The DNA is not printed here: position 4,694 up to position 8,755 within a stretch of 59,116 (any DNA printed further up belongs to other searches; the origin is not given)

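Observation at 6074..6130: PolC without its internal proofreading exonuclease domain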

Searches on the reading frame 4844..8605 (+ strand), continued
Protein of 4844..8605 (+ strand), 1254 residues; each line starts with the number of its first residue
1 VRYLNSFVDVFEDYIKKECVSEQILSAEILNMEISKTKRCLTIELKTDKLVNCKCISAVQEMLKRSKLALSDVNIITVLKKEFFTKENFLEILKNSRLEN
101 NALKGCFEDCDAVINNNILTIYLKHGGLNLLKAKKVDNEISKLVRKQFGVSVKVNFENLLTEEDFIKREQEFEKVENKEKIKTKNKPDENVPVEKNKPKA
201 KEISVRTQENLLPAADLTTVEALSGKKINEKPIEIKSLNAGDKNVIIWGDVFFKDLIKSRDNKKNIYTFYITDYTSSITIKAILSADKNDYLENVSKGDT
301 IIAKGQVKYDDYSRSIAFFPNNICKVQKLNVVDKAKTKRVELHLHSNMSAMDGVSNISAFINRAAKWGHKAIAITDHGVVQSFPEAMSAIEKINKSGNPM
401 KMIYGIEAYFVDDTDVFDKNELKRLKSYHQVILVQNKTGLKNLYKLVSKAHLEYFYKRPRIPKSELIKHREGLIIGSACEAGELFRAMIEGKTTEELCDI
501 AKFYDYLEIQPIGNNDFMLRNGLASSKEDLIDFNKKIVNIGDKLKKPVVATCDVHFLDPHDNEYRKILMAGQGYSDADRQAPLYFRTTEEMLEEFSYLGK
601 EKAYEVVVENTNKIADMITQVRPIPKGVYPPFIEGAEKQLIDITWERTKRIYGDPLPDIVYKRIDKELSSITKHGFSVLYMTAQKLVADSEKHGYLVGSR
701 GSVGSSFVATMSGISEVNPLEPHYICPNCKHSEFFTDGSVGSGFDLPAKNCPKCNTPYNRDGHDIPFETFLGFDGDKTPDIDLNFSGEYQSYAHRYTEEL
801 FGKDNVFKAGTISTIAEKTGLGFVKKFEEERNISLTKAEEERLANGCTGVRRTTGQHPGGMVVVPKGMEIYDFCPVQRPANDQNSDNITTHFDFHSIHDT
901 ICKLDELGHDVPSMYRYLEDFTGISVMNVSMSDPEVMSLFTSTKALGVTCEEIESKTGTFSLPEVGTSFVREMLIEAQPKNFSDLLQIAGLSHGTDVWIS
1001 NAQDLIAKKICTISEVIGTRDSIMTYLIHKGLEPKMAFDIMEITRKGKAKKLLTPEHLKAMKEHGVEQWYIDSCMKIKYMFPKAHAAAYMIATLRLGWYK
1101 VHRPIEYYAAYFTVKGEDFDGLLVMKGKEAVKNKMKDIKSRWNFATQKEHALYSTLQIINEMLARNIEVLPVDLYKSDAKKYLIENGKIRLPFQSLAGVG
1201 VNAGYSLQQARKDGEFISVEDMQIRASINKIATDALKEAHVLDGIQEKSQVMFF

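Call 5: find_homologous_proteins(query=window:4844-8605:+, max_evalue=1e-10)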
Query window:4844-8605:+ (1254 aa): 8000 proteins with E <= 1e-10 among 8000 candidates; the best 120 are listed.
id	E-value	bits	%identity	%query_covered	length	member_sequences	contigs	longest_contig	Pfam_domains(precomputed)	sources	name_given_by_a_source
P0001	0.0e+0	2833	99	100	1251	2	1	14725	PF02811.27,PF14579.13,PF17657.7,PF07733.19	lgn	-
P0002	0.0e+0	1877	66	100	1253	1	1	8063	PF02811.27,PF14579.13,PF01336.32,PF17657.7,PF07733.19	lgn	-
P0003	0.0e+0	1858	66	100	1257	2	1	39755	PF02811.27,PF14579.13,PF11490.14,PF17657.7,PF07733.19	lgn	-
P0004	0.0e+0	1855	66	100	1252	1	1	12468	PF02811.27,PF14579.13,PF11490.14,PF17657.7,PF07733.19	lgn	-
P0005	0.0e+0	1834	78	67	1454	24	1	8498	PF00929.32,PF13482.13,PF02811.27,PF14579.13,PF01336.32,PF11490.14,PF17657.7,PF07733.19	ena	-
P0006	0.0e+0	1829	78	67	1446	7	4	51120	PF00929.32,PF13482.13,PF02811.27,PF14579.13,PF17657.7,PF07733.19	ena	-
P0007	0.0e+0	1829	77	67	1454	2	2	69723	PF00929.32,PF13482.13,PF02811.27,PF14579.13,PF11490.14,PF17657.7,PF07733.19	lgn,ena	-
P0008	0.0e+0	1822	64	100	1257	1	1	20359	PF02811.27,PF14579.13,PF01336.32,PF11490.14,PF17657.7,PF07733.19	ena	-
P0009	0.0e+0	1821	78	67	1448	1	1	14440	PF00929.32,PF13482.13,PF02811.27,PF16473.12,PF14579.13,PF01336.32,PF11490.14,PF17657.7,PF07733.19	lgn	-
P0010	0.0e+0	1821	64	100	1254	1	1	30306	PF02811.27,PF14579.13,PF01336.32,PF11490.14,PF17657.7,PF07733.19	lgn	-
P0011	0.0e+0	1819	64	100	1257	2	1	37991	PF02811.27,PF14579.13,PF01336.32,PF11490.14,PF17657.7,PF07733.19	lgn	-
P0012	0.0e+0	1817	78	67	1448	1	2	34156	PF00929.32,PF13482.13,PF02811.27,PF16473.12,PF14579.13,PF01336.32,PF11490.14,PF17657.7,PF07733.19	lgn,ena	-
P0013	0.0e+0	1815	64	100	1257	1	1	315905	PF02811.27,PF14579.13,PF11490.14,PF17657.7,PF07733.19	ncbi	-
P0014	0.0e+0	1815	65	98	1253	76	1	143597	PF02811.27,PF14579.13,PF01336.32,PF17657.7,PF07733.19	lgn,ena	-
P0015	0.0e+0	1814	63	100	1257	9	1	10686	PF02811.27,PF14579.13,PF01336.32,PF17657.7,PF07733.19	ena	-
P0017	0.0e+0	1810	77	67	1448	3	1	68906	PF00929.32,PF13482.13,PF02811.27,PF16473.12,PF14579.13,PF01336.32,PF11490.14,PF17657.7,PF07733.19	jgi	jgi:DNA polymerase-3 subunit alpha (Gram-positive type)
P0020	0.0e+0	1803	77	67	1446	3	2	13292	PF00929.32,PF13482.13,PF02811.27,PF16473.12,PF14579.13,PF01336.32,PF17657.7,PF07733.19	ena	-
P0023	0.0e+0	1798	78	67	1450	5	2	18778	PF00929.32,PF13482.13,PF02811.27,PF16473.12,PF14579.13,PF01336.32,PF11490.14,PF17657.7,PF07733.19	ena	-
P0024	0.0e+0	1796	77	67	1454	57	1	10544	PF00929.32,PF13482.13,PF02811.27,PF16473.12,PF14579.13,PF17657.7,PF07733.19,PF21762.4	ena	-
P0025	0.0e+0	1795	64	100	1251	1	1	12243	PF02811.27,PF14579.13,PF11490.14,PF17657.7,PF07733.19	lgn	-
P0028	0.0e+0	1790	76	67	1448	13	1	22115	PF00929.32,PF13482.13,PF02811.27,PF16473.12,PF14579.13,PF01336.32,PF11490.14,PF17657.7,PF07733.19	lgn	-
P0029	0.0e+0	1789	77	66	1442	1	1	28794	PF00929.32,PF13482.13,PF02811.27,PF14579.13,PF17657.7,PF07733.19,PF21762.4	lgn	-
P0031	0.0e+0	1788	77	67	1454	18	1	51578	PF00929.32,PF13482.13,PF02811.27,PF14579.13,PF01336.32,PF11490.14,PF17657.7,PF07733.19,PF21762.4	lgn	-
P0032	0.0e+0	1786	76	67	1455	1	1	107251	PF00929.32,PF13482.13,PF02811.27,PF14579.13,PF11490.14,PF17657.7,PF07733.19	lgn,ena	-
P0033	0.0e+0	1786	77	67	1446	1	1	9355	PF00929.32,PF13482.13,PF02811.27,PF16473.12,PF14579.13,PF01336.32,PF11490.14,PF17657.7,PF07733.19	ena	-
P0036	0.0e+0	1776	63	100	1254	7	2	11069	PF02811.27,PF14579.13,PF01336.32,PF11490.14,PF17657.7,PF07733.19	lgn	-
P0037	0.0e+0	1775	77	67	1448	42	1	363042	PF00929.32,PF02811.27,PF14579.13,PF01336.32,PF17657.7,PF07733.19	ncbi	-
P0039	0.0e+0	1773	76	67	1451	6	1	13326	PF00929.32,PF13482.13,PF02811.27,PF16473.12,PF14579.13,PF11490.14,PF17657.7,PF07733.19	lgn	-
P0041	0.0e+0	1770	76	67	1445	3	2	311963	PF00929.32,PF13482.13,PF02811.27,PF14579.13,PF11490.14,PF17657.7,PF07733.19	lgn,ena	-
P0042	0.0e+0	1769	76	66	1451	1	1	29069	PF00929.32,PF13482.13,PF02811.27,PF16473.12,PF14579.13,PF01336.32,PF17657.7,PF07733.19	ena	-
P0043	0.0e+0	1768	76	67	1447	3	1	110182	PF00929.32,PF13482.13,PF02811.27,PF16473.12,PF14579.13,PF11490.14,PF17657.7,PF07733.19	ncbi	-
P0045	0.0e+0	1764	77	66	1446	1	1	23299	PF00929.32,PF13482.13,PF02811.27,PF16473.12,PF14579.13,PF11490.14,PF17657.7,PF07733.19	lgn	-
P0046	0.0e+0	1762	76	67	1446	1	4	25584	PF00929.32,PF13482.13,PF02811.27,PF16473.12,PF14579.13,PF01336.32,PF17657.7,PF07733.19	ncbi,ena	-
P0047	0.0e+0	1760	76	67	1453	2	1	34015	PF00929.32,PF13482.13,PF02811.27,PF14579.13,PF11490.14,PF17657.7,PF07733.19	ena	-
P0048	0.0e+0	1760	76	66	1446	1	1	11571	PF00929.32,PF13482.13,PF02811.27,PF16473.12,PF14579.13,PF11490.14,PF17657.7,PF07733.19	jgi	jgi:DNA polymerase-3 subunit alpha (Gram-positive type)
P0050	0.0e+0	1757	76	66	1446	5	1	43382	PF00929.32,PF13482.13,PF02811.27,PF16473.12,PF14579.13,PF11490.14,PF17657.7,PF07733.19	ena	-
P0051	0.0e+0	1756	62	100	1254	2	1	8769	PF02811.27,PF14579.13,PF17657.7,PF07733.19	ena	-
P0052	0.0e+0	1755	75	68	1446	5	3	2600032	PF00929.32,PF13482.13,PF02811.27,PF16473.12,PF14579.13,PF11490.14,PF17657.7,PF07733.19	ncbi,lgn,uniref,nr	ncbi:PolC-type DNA polymerase III [Caproiciproducens galactitolivorans]|uniref:DNA polymerase III Po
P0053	0.0e+0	1754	74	67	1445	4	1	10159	PF00929.32,PF13482.13,PF02811.27,PF14579.13,PF11490.14,PF17657.7,PF07733.19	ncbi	-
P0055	0.0e+0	1751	75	66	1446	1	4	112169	PF00929.32,PF13482.13,PF02811.27,PF16473.12,PF14579.13,PF11490.14,PF17657.7,PF07733.19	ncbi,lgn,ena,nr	ncbi:MAG: PolC-type DNA polymerase III [Clostridiales bacterium]|nr:PolC-type DNA polymerase III [Cl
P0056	0.0e+0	1748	74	67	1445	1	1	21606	PF00929.32,PF13482.13,PF02811.27,PF16473.12,PF14579.13,PF11490.14,PF17657.7,PF07733.19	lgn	-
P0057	0.0e+0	1744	74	67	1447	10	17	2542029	PF00929.32,PF13482.13,PF02811.27,PF14579.13,PF01336.32,PF11490.14,PF17657.7,PF07733.19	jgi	jgi:DNA polymerase III subunit alpha, Gram-positive type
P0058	0.0e+0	1742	74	67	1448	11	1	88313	PF00929.32,PF13482.13,PF02811.27,PF16473.12,PF14579.13,PF11490.14,PF17657.7,PF07733.19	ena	-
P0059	0.0e+0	1741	75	67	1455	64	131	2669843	PF00929.32,PF13482.13,PF02811.27,PF14579.13,PF11490.14,PF17657.7,PF07733.19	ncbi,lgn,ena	ncbi:MAG: PolC-type DNA polymerase III [Christensenellales bacterium]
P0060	0.0e+0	1740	75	67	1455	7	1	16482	PF00929.32,PF13482.13,PF02811.27,PF14579.13,PF11490.14,PF17657.7,PF07733.19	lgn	-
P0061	0.0e+0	1739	73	67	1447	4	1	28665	PF00929.32,PF13482.13,PF02811.27,PF14579.13,PF01336.32,PF11490.14,PF17657.7,PF07733.19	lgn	-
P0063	0.0e+0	1737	75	68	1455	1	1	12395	PF00929.32,PF13482.13,PF02811.27,PF14579.13,PF11490.14,PF17657.7,PF07733.19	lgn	-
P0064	0.0e+0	1735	75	67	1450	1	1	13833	PF00929.32,PF13482.13,PF02811.27,PF14579.13,PF01336.32,PF17657.7,PF07733.19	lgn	-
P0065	0.0e+0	1735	74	66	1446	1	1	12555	PF00929.32,PF13482.13,PF02811.27,PF16473.12,PF14579.13,PF11490.14,PF17657.7,PF07733.19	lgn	-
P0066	0.0e+0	1734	74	67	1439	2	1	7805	PF00929.32,PF13482.13,PF02811.27,PF16473.12,PF14579.13,PF17657.7,PF07733.19,PF21762.4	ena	-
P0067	0.0e+0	1734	75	66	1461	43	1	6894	PF00929.32,PF13482.13,PF02811.27,PF16473.12,PF14579.13,PF11490.14,PF17657.7,PF07733.19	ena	-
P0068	0.0e+0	1733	74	67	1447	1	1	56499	PF00929.32,PF13482.13,PF02811.27,PF14579.13,PF17657.7,PF07733.19,PF21762.4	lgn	-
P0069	0.0e+0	1733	74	66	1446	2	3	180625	PF00929.32,PF13482.13,PF02811.27,PF16473.12,PF14579.13,PF11490.14,PF17657.7,PF07733.19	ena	-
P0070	0.0e+0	1733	74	67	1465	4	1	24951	PF00929.32,PF13482.13,PF02811.27,PF16473.12,PF14579.13,PF11490.14,PF17657.7,PF07733.19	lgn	-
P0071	0.0e+0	1733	75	66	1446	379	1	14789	PF00929.32,PF13482.13,PF02811.27,PF16473.12,PF14579.13,PF11490.14,PF17657.7,PF07733.19,PF21762.4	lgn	-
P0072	0.0e+0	1733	74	67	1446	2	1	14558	PF00929.32,PF13482.13,PF02811.27,PF16473.12,PF14579.13,PF11490.14,PF17657.7,PF07733.19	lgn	-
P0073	0.0e+0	1732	73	67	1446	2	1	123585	PF00929.32,PF13482.13,PF02811.27,PF14579.13,PF01336.32,PF11490.14,PF17657.7,PF07733.19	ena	-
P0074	0.0e+0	1731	73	67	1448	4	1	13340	PF00929.32,PF13482.13,PF02811.27,PF14579.13,PF01336.32,PF11490.14,PF17657.7,PF07733.19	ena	-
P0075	0.0e+0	1730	74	66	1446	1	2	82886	PF00929.32,PF13482.13,PF02811.27,PF16473.12,PF14579.13,PF01336.32,PF11490.14,PF17657.7,PF07733.19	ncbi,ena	-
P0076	0.0e+0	1730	75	67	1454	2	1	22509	PF00929.32,PF13482.13,PF02811.27,PF14579.13,PF01336.32,PF17657.7,PF07733.19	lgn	-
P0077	0.0e+0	1725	75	66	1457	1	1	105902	PF00929.32,PF02811.27,PF14579.13,PF17657.7,PF07733.19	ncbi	-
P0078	0.0e+0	1725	74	67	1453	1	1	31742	PF00929.32,PF13482.13,PF02811.27,PF14579.13,PF11490.14,PF17657.7,PF07733.19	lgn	-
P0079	0.0e+0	1724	75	66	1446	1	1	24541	PF00929.32,PF13482.13,PF02811.27,PF16473.12,PF14579.13,PF01336.32,PF11490.14,PF17657.7,PF07733.19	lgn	-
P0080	0.0e+0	1723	73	67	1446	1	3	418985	PF00929.32,PF13482.13,PF02811.27,PF14579.13,PF01336.32,PF11490.14,PF17657.7,PF07733.19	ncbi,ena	-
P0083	0.0e+0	1722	75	66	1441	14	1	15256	PF00929.32,PF13482.13,PF02811.27,PF16473.12,PF14579.13,PF17657.7,PF07733.19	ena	-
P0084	0.0e+0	1722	74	66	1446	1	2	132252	PF00929.32,PF13482.13,PF02811.27,PF16473.12,PF14579.13,PF11490.14,PF17657.7,PF07733.19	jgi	jgi:DNA polymerase III subunit alpha, Gram-positive type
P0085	0.0e+0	1720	72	67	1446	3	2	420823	PF00929.32,PF13482.13,PF02811.27,PF14579.13,PF17657.7,PF07733.19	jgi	jgi:DNA polymerase-3 subunit alpha (Gram-positive type)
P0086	0.0e+0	1720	74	67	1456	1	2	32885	PF00929.32,PF13482.13,PF02811.27,PF16473.12,PF14579.13,PF01336.32,PF17657.7,PF07733.19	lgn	-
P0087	0.0e+0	1720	74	66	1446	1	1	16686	PF00929.32,PF13482.13,PF02811.27,PF16473.12,PF14579.13,PF11490.14,PF17657.7,PF07733.19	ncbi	-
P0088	0.0e+0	1719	75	66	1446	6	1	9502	PF00929.32,PF13482.13,PF02811.27,PF16473.12,PF14579.13,PF01336.32,PF11490.14,PF17657.7,PF07733.19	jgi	-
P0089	0.0e+0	1719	75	66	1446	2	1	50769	PF00929.32,PF13482.13,PF02811.27,PF16473.12,PF14579.13,PF01336.32,PF11490.14,PF17657.7,PF07733.19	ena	-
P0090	0.0e+0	1719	74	66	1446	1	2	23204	PF00929.32,PF13482.13,PF02811.27,PF16473.12,PF14579.13,PF11490.14,PF17657.7,PF07733.19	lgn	-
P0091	0.0e+0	1718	74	67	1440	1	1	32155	PF00929.32,PF13482.13,PF02811.27,PF16473.12,PF14579.13,PF17657.7,PF07733.19,PF21762.4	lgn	-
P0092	0.0e+0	1718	74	67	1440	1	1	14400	PF00929.32,PF13482.13,PF02811.27,PF16473.12,PF14579.13,PF17657.7,PF07733.19,PF21762.4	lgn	-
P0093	0.0e+0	1718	75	67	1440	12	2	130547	PF00929.32,PF13482.13,PF02811.27,PF16473.12,PF14579.13,PF17657.7,PF07733.19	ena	-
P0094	0.0e+0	1716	74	67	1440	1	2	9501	PF00929.32,PF13482.13,PF02811.27,PF16473.12,PF14579.13,PF17657.7,PF07733.19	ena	-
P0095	0.0e+0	1716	74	67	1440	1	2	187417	PF00929.32,PF13482.13,PF02811.27,PF16473.12,PF14579.13,PF17657.7,PF07733.19,PF21762.4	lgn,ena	-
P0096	0.0e+0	1715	75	67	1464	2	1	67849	PF00929.32,PF13482.13,PF02811.27,PF16473.12,PF14579.13,PF17657.7,PF07733.19,PF21762.4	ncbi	-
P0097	0.0e+0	1715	74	67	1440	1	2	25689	PF00929.32,PF13482.13,PF02811.27,PF16473.12,PF14579.13,PF17657.7,PF07733.19,PF21762.4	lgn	-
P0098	0.0e+0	1715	74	67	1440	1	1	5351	PF00929.32,PF13482.13,PF02811.27,PF16473.12,PF14579.13,PF17657.7,PF07733.19,PF21762.4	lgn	-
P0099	0.0e+0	1714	74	67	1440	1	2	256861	PF00929.32,PF13482.13,PF02811.27,PF16473.12,PF14579.13,PF17657.7,PF07733.19,PF21762.4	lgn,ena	-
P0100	0.0e+0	1714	74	67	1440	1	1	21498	PF00929.32,PF13482.13,PF02811.27,PF16473.12,PF14579.13,PF17657.7,PF07733.19,PF21762.4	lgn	-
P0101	0.0e+0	1714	74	67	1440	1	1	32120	PF00929.32,PF13482.13,PF02811.27,PF16473.12,PF14579.13,PF17657.7,PF07733.19,PF21762.4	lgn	-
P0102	0.0e+0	1714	74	67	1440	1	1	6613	PF00929.32,PF13482.13,PF02811.27,PF16473.12,PF14579.13,PF17657.7,PF07733.19,PF21762.4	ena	-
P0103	0.0e+0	1714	74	67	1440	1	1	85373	PF00929.32,PF13482.13,PF02811.27,PF16473.12,PF14579.13,PF17657.7,PF07733.19,PF21762.4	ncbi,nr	ncbi:MAG: PolC-type DNA polymerase III [Clostridia bacterium]|nr:PolC-type DNA polymerase III [Clost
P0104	0.0e+0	1714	74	67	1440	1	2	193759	PF00929.32,PF13482.13,PF02811.27,PF16473.12,PF14579.13,PF17657.7,PF07733.19,PF21762.4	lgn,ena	-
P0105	0.0e+0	1713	73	67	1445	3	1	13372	PF00929.32,PF13482.13,PF02811.27,PF16473.12,PF14579.13,PF11490.14,PF17657.7,PF07733.19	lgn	-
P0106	0.0e+0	1713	74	66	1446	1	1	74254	PF00929.32,PF13482.13,PF02811.27,PF16473.12,PF14579.13,PF11490.14,PF17657.7,PF07733.19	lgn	-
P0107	0.0e+0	1713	74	66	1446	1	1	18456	PF00929.32,PF13482.13,PF02811.27,PF16473.12,PF14579.13,PF17657.7,PF07733.19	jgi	-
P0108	0.0e+0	1713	74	67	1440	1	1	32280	PF00929.32,PF13482.13,PF02811.27,PF16473.12,PF14579.13,PF17657.7,PF07733.19,PF21762.4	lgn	-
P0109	0.0e+0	1713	74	66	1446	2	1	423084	PF00929.32,PF13482.13,PF02811.27,PF14579.13,PF11490.14,PF17657.7,PF07733.19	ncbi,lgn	-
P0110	0.0e+0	1713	74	66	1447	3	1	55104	PF00929.32,PF13482.13,PF02811.27,PF16473.12,PF14579.13,PF01336.32,PF11490.14,PF17657.7,PF07733.19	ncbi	-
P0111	0.0e+0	1713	74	67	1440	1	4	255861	PF00929.32,PF13482.13,PF02811.27,PF16473.12,PF14579.13,PF17657.7,PF07733.19,PF21762.4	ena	-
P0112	0.0e+0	1713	74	67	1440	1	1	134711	PF00929.32,PF13482.13,PF02811.27,PF16473.12,PF14579.13,PF17657.7,PF07733.19,PF21762.4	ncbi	-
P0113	0.0e+0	1713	74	67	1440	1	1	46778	PF00929.32,PF13482.13,PF02811.27,PF16473.12,PF14579.13,PF17657.7,PF07733.19,PF21762.4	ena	-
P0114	0.0e+0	1713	74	67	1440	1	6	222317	PF00929.32,PF13482.13,PF02811.27,PF16473.12,PF14579.13,PF17657.7,PF07733.19,PF21762.4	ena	-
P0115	0.0e+0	1712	74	67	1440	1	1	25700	PF00929.32,PF13482.13,PF02811.27,PF16473.12,PF14579.13,PF17657.7,PF07733.19,PF21762.4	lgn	-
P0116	0.0e+0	1712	74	67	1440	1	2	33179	PF00929.32,PF13482.13,PF02811.27,PF16473.12,PF14579.13,PF17657.7,PF07733.19,PF21762.4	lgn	-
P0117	0.0e+0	1712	74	67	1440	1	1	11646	PF00929.32,PF13482.13,PF02811.27,PF16473.12,PF14579.13,PF17657.7,PF07733.19,PF21762.4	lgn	-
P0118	0.0e+0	1711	74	67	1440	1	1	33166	PF00929.32,PF13482.13,PF02811.27,PF16473.12,PF14579.13,PF17657.7,PF07733.19,PF21762.4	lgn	-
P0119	0.0e+0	1711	74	67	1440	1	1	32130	PF00929.32,PF13482.13,PF02811.27,PF16473.12,PF14579.13,PF17657.7,PF07733.19,PF21762.4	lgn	-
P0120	0.0e+0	1711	74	67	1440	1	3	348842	PF00929.32,PF13482.13,PF02811.27,PF16473.12,PF14579.13,PF17657.7,PF07733.19,PF21762.4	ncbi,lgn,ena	-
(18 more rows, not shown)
